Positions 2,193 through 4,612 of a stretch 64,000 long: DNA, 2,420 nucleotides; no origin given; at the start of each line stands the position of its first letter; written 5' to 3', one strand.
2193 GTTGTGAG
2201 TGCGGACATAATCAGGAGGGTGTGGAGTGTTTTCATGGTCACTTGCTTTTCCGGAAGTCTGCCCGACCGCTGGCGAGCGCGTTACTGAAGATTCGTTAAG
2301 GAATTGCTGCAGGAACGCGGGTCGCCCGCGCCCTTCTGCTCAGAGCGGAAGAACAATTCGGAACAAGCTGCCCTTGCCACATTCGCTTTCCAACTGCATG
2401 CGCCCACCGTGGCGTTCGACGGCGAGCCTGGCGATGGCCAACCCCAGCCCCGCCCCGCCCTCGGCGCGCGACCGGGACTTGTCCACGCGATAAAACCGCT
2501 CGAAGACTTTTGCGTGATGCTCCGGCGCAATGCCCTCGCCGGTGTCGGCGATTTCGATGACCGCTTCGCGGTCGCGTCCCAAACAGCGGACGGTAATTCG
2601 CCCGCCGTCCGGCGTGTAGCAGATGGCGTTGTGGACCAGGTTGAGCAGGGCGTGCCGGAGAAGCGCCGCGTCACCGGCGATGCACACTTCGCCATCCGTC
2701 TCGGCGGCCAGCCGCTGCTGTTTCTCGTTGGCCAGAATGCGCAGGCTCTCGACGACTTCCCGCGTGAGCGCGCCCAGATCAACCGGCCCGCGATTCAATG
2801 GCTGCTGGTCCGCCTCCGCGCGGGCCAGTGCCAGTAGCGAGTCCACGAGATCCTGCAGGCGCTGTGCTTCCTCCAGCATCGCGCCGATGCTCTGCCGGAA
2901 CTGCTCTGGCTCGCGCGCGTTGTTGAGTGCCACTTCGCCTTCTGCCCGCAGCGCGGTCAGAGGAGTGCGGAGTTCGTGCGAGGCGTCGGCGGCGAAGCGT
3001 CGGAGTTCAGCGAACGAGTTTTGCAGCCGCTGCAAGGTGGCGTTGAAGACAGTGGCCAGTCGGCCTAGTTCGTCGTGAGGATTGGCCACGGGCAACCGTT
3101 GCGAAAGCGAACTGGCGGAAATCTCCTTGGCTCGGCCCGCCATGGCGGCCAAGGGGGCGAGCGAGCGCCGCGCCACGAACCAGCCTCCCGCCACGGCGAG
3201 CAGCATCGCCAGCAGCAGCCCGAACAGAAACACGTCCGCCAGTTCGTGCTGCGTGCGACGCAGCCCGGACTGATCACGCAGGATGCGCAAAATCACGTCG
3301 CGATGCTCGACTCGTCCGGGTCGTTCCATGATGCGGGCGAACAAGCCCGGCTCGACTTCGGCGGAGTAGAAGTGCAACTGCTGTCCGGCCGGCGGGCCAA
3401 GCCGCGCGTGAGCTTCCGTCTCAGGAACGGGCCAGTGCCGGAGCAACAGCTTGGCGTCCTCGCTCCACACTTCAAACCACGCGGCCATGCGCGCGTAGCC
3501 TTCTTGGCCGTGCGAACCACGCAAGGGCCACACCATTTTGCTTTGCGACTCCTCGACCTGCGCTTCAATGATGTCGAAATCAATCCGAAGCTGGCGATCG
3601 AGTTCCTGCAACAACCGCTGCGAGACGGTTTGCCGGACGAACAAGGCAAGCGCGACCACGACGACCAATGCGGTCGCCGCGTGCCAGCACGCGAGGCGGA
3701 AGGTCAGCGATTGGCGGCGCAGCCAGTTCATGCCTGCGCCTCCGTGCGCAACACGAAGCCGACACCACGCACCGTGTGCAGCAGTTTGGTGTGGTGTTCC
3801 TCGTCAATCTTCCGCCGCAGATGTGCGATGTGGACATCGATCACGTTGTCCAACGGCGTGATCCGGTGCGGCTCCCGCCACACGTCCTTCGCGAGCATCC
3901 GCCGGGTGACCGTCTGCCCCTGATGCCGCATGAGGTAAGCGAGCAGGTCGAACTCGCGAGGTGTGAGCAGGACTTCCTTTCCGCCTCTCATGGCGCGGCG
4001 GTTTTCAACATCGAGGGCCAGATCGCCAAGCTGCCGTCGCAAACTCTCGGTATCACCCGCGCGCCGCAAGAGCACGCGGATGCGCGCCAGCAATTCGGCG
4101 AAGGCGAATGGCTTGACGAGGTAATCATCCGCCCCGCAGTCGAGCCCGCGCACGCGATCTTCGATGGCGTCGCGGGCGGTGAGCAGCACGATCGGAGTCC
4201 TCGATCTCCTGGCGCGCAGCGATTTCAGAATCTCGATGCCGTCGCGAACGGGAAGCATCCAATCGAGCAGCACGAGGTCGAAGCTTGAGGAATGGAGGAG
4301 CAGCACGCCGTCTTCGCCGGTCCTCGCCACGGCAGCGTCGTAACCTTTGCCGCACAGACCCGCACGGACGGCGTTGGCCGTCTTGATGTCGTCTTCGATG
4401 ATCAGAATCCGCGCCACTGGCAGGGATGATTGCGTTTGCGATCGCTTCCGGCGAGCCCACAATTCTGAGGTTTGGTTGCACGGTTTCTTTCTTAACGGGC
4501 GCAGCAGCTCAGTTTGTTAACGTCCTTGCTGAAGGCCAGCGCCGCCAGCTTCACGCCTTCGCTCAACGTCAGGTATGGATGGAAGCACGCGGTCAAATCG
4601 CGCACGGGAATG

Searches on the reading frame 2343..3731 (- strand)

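Call 8: search_protein_families(library=pfam, proteins=[window:2343-3731:-], max_evalue=0.001)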
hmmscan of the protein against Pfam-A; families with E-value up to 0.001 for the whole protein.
window:2343-3731:- (463 aa): 4 families
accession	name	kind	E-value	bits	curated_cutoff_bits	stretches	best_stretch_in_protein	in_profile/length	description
PF02518.31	HATPase_c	-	6.8e-28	97.8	26.4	1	353-463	1-109/111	Histidine kinase-, DNA gyrase B-, and HSP90-like ATPase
PF00512.31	HisKA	-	1.8e-16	60.4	26.9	1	243-307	2-65/66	His Kinase A (phospho-acceptor) domain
PF00672.30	HAMP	-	7.6e-12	45.8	25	1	185-237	1-52/53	HAMP domain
PF13581.12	HATPase_c_2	-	0.00052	20.5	27.4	0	361-431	39-104/127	Histidine kinase-like ATPase domain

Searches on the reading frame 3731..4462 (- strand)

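Call 41: search_protein_families(library=pfam, proteins=[window:3731-4462:-], max_evalue=0.001)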
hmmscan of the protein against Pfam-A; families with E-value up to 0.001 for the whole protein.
window:3731-4462:- (244 aa): 2 families
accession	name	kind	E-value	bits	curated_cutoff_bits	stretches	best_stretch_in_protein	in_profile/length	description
PF00072.30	Response_reg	-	5e-27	94.7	30.2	1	19-129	1-111/111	Response regulator receiver domain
PF00486.34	Trans_reg_C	-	1.4e-24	86.4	26.2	1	161-238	1-77/77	Transcriptional regulatory protein, C terminal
